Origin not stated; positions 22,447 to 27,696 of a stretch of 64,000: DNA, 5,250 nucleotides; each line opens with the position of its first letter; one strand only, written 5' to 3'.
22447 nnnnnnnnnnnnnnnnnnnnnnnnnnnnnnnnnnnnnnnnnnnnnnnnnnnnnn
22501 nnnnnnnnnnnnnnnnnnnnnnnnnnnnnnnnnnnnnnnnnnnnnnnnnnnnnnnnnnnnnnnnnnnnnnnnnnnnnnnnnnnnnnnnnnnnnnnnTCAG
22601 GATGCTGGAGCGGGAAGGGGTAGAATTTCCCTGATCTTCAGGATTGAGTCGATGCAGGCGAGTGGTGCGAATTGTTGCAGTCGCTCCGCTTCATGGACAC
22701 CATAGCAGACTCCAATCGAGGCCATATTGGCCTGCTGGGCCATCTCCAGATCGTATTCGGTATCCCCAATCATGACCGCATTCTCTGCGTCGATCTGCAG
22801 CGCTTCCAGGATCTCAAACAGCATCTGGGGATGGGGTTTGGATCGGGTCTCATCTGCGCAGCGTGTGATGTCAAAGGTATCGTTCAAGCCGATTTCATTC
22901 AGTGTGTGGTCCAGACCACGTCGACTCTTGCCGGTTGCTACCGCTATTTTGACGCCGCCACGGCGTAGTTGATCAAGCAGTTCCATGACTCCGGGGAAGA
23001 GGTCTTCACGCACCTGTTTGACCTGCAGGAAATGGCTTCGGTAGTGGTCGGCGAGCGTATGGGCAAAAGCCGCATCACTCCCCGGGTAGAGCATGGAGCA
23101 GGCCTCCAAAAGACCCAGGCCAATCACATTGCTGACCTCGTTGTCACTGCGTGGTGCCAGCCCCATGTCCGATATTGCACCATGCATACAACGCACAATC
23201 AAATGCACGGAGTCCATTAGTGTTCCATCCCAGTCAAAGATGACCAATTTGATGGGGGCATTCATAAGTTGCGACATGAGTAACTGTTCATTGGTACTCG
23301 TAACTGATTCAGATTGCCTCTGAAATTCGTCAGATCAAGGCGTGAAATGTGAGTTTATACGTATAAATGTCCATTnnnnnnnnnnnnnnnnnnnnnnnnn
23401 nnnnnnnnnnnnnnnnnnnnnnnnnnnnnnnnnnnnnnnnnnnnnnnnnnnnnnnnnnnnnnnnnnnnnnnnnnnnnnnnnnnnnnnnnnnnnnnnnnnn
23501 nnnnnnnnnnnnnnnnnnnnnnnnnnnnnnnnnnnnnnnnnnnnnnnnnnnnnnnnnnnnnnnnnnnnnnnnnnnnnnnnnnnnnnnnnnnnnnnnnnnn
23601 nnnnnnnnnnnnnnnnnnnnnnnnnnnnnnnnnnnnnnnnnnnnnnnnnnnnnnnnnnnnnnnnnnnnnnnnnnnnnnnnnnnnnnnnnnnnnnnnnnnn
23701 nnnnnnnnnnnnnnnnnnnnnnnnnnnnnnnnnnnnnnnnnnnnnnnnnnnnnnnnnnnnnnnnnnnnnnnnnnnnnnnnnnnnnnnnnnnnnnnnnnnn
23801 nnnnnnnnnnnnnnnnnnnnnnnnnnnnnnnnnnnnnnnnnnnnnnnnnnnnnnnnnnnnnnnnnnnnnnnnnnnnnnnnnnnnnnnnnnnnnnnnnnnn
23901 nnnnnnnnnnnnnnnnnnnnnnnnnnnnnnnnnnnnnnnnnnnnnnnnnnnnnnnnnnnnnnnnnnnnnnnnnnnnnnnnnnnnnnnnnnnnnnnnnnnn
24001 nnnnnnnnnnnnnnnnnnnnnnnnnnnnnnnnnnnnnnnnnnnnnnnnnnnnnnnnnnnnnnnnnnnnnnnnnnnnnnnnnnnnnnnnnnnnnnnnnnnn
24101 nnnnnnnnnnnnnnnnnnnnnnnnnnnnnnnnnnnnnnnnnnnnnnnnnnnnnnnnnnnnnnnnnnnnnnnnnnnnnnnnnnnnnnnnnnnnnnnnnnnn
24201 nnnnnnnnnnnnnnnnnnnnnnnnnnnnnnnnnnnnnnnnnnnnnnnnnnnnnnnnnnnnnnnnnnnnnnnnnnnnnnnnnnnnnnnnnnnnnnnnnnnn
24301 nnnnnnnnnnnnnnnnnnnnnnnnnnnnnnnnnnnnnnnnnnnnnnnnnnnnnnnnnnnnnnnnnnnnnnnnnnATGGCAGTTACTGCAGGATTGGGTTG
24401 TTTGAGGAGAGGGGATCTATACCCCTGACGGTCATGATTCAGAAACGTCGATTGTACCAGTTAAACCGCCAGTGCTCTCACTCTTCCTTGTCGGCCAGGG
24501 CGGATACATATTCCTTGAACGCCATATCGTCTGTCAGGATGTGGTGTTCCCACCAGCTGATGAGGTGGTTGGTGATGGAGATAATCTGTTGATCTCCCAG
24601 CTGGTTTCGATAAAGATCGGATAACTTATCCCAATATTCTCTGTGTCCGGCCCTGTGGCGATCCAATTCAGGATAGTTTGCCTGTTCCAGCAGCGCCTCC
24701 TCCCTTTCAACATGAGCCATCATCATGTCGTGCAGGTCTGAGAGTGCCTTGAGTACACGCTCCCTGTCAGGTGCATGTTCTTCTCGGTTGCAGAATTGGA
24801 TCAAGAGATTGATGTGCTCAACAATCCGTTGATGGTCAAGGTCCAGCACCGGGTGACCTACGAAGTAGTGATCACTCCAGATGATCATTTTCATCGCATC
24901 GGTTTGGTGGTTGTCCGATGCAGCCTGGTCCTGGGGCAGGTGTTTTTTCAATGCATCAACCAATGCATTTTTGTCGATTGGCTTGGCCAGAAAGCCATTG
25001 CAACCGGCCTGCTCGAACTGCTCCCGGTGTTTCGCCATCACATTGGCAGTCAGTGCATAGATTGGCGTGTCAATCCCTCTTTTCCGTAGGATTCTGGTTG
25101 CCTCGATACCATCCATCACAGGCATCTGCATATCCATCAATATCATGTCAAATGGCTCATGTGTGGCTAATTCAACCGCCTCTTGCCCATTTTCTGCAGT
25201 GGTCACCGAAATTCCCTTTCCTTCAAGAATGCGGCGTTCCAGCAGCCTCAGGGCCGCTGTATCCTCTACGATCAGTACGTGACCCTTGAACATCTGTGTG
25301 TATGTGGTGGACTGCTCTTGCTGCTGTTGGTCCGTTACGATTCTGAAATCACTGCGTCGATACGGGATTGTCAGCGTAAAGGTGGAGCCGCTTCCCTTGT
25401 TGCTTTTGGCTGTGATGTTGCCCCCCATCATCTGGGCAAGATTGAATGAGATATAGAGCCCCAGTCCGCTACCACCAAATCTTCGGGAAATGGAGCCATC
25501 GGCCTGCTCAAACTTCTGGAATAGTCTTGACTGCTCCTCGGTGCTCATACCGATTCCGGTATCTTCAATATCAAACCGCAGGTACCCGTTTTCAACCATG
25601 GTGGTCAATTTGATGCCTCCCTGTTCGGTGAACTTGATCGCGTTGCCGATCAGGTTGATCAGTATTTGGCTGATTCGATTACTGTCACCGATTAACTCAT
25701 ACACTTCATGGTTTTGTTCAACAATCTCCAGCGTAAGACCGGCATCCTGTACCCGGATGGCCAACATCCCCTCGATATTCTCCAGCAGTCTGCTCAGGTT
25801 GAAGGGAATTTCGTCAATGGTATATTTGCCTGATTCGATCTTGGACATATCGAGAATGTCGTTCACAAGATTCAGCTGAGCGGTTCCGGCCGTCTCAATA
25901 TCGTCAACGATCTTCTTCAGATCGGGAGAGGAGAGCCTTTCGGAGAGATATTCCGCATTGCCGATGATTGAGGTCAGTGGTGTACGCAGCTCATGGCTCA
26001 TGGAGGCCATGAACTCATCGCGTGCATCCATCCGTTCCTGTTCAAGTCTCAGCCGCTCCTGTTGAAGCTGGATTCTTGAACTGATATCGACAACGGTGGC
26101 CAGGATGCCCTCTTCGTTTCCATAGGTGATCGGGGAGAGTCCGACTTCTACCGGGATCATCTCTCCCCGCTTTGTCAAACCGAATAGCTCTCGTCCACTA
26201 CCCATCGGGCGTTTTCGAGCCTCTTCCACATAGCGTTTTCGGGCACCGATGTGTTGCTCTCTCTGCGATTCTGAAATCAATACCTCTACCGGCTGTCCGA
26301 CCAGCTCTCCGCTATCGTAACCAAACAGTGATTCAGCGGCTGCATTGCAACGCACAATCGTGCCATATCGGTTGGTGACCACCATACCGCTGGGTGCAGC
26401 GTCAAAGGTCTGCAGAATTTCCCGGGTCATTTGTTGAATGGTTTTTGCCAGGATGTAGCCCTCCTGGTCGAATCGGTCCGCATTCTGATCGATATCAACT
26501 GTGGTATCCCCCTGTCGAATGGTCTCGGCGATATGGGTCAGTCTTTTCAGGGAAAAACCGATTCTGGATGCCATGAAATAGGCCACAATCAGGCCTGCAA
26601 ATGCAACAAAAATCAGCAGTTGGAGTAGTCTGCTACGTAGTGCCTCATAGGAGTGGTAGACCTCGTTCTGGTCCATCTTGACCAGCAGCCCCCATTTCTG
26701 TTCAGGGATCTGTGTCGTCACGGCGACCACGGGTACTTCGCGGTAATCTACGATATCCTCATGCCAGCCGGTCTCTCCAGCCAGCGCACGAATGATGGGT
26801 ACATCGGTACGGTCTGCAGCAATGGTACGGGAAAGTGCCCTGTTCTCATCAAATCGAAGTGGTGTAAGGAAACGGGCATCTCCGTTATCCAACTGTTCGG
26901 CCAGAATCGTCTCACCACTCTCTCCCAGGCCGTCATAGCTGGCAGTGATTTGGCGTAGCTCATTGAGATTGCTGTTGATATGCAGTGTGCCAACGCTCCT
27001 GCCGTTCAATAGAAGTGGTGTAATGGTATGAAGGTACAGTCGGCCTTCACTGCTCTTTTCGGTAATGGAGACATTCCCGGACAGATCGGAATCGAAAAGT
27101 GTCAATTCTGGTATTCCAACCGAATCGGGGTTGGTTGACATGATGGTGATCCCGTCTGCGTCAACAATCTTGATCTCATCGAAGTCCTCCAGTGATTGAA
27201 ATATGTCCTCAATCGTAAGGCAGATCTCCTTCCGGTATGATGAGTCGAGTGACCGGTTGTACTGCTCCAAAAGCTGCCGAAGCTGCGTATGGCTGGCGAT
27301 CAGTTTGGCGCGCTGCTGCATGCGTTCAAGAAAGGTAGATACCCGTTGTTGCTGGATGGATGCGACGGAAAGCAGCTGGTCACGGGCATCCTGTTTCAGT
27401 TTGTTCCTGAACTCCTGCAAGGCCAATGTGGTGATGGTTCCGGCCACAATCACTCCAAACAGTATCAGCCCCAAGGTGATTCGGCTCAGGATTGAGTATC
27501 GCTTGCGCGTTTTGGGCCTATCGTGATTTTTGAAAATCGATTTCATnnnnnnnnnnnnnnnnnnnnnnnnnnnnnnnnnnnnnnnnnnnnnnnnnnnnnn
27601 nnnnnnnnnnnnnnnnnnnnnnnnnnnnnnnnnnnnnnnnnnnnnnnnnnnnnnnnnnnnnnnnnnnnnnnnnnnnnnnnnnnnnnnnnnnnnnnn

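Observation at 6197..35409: Mosaic MITE-like intergenic repeat family with at least 7 copies in 64 kb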

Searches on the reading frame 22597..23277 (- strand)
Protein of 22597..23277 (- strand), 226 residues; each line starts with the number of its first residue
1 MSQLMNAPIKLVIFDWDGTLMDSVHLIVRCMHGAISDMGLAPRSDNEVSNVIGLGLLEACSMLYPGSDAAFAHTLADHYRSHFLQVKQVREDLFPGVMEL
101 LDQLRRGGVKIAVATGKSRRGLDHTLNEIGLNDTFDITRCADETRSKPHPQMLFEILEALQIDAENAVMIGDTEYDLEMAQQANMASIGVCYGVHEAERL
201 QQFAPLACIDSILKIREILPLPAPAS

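Call 13: search_protein_families(library=ncbifam, proteins=[window:22597-23277:-])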
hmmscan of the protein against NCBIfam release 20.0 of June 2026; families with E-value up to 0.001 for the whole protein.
window:22597-23277:- (226 aa): 52 families (the best 25 are shown)
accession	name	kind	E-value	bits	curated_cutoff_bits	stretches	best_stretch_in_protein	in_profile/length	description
NF009695.0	PRK13222.1-2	equivalog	1.9e-34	119.2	225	1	6-219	3-222/226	phosphoglycolate phosphatase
NF009804.0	PRK13288.1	equivalog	3.8e-30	105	218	1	9-218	3-209/215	pyrophosphatase PpaX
TIGR03351.1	PhnX-like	hypoth_equivalog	3.3e-26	92.6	218.9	1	9-219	1-219/220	phosphonatase-like hydrolase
TIGR01449.2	PGP_bact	equivalog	3.5e-26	92.1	180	1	12-216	1-210/213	phosphoglycolate phosphatase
NF009697.0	PRK13222.1-4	equivalog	4.7e-24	85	327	1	8-215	6-218/232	phosphoglycolate phosphatase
TIGR01454.1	AHBA_synth_RP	hypoth_equivalog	2.7e-22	79.4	246.65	1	91-210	74-194/205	AHBA synthesis associated protein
NF008087.0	PRK10826.1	equivalog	3e-20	72.8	191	1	6-192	4-193/222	hexitol phosphatase HxpB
NF009696.0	PRK13222.1-3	equivalog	9.7e-20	71.2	359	1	9-219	3-216/223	N-acetylmuramic acid 6-phosphate phosphatase MupP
NF009698.0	PRK13223.1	equivalog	2.3e-18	66.4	466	1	10-219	14-226/272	phosphoglycolate phosphatase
TIGR01422.2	phosphonatase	equivalog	2.5e-18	66.3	220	1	74-194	80-203/251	phosphonoacetaldehyde hydrolase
TIGR02253.1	CTE7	subfamily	9.2e-18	64.8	169.75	1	9-197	2-201/221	TIGR02253 family HAD-type hydrolase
NF009694.0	PRK13222.1-1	equivalog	1.4e-17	63.8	415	1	83-221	102-241/252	phosphoglycolate phosphatase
NF009700.0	PRK13226.1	equivalog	2e-17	63.7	342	1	10-195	13-199/229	phosphoglycolate phosphatase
TIGR02009.1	PGMB-YQAB-SF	subfamily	3.8e-17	63.1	153.35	1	10-190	2-186/186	beta-phosphoglucomutase family hydrolase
NF046057.1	bifunc_MtlD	equivalog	4.3e-17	61.8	800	1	6-188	4-189/683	bifunctional mannitol-1-phosphate dehydrogenase/phosphatase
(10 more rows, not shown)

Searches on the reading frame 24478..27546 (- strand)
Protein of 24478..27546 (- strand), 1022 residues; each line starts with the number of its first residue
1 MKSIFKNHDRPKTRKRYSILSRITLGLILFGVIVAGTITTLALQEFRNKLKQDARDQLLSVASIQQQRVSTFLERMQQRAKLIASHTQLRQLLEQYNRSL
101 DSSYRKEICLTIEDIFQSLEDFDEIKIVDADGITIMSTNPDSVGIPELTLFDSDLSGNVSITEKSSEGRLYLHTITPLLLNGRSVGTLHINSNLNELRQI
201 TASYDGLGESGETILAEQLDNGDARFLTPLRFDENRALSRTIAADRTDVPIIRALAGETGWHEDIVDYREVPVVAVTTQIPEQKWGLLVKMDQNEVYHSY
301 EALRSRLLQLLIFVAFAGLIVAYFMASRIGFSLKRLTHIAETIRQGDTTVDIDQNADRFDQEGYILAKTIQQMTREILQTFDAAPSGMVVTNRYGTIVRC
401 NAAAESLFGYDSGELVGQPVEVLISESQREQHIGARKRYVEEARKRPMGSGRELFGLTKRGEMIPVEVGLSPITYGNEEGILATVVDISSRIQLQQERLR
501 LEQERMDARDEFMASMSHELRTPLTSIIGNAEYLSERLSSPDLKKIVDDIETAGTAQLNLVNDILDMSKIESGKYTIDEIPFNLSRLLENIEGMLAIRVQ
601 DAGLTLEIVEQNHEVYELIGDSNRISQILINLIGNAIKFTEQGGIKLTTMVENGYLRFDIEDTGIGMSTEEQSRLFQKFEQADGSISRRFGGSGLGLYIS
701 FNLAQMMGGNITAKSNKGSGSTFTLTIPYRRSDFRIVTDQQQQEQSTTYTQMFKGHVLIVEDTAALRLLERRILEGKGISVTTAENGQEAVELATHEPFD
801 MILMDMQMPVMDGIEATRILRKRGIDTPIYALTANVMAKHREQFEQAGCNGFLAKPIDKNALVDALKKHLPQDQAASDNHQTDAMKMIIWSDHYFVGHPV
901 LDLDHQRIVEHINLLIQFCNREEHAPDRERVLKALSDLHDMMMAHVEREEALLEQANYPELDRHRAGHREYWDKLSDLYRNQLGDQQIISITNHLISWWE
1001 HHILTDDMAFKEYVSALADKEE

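Call 14: search_protein_families(library=ncbifam, proteins=[window:24478-27546:-])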
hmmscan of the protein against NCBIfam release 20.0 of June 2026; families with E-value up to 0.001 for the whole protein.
window:24478-27546:- (1022 aa): 162 families (the best 25 are shown)
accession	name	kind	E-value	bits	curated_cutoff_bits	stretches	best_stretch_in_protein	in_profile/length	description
NF041947.1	LuxQ_Vibrio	equivalog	2.9e-98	329.8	1200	1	296-868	266-837/843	quorum-sensing autoinducer 2 sensor kinase/phosphatase LuxQ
NF008318.0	PRK11107.1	equivalog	3e-95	320.1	890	2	503-743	287-532/920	two-component sensor histidine kinase BarA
TIGR02956.1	TMAO_torS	equivalog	1.9e-93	314.2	676.5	1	507-879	462-829/967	TMAO reductase system sensor histidine kinase/response regulator TorS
NF008302.0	PRK11091.1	equivalog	1.8e-83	281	838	1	379-884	158-657/779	aerobic respiration two-component sensor histidine kinase ArcB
NF011874.0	PRK15347.1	equivalog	3.3e-76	257.1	852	2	502-730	390-615/921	two component system sensor kinase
NF045901.1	HisKinLetSLeg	equivalog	1.8e-73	248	1650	2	492-728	277-517/906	two-component system sensor histidine kinase LetS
NF008099.0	PRK10841.1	equivalog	1.3e-72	244.9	920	2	475-748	433-709/949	two-component system sensor histidine kinase RcsC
NF038297.2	hybrid_HK_HrmK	equivalog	6.4e-65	220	725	1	507-868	233-606/607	hybrid histidine kinase/response regulator HrmK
NF008543.0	PRK11466.1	equivalog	1.3e-60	205.2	982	1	499-881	433-806/914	TMAO reductase system sensor histidine kinase/response regulator TorS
NF007420.1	PRK09959.1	equivalog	2e-56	191.3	1995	1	508-873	711-1073/1197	acid-sensing system histidine kinase EvgS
NF046044.1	PnpS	equivalog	1.4e-55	188.9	400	1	347-728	27-390/390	two-component system histidine kinase PnpS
NF047874.1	MASE3_PAS_HK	subfamily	5.1e-54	184.1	560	1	365-746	255-642/655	MASE3 domain-containing sensor histidine kinase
NF033092.0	HK_WalK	equivalog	7.2e-53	180.1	725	1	241-729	108-594/594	cell wall metabolism sensor histidine kinase WalK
NF041832.1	near_NosP_CTERM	subfamily_domain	2.3e-48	165.1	400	1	509-866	7-366/370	NahK/ErcS family hybrid sensor histidine kinase/response regulator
TIGR02966.1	phoR_proteo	equivalog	2.8e-48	164.7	334.2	1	371-726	2-332/333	phosphate regulon sensor histidine kinase PhoR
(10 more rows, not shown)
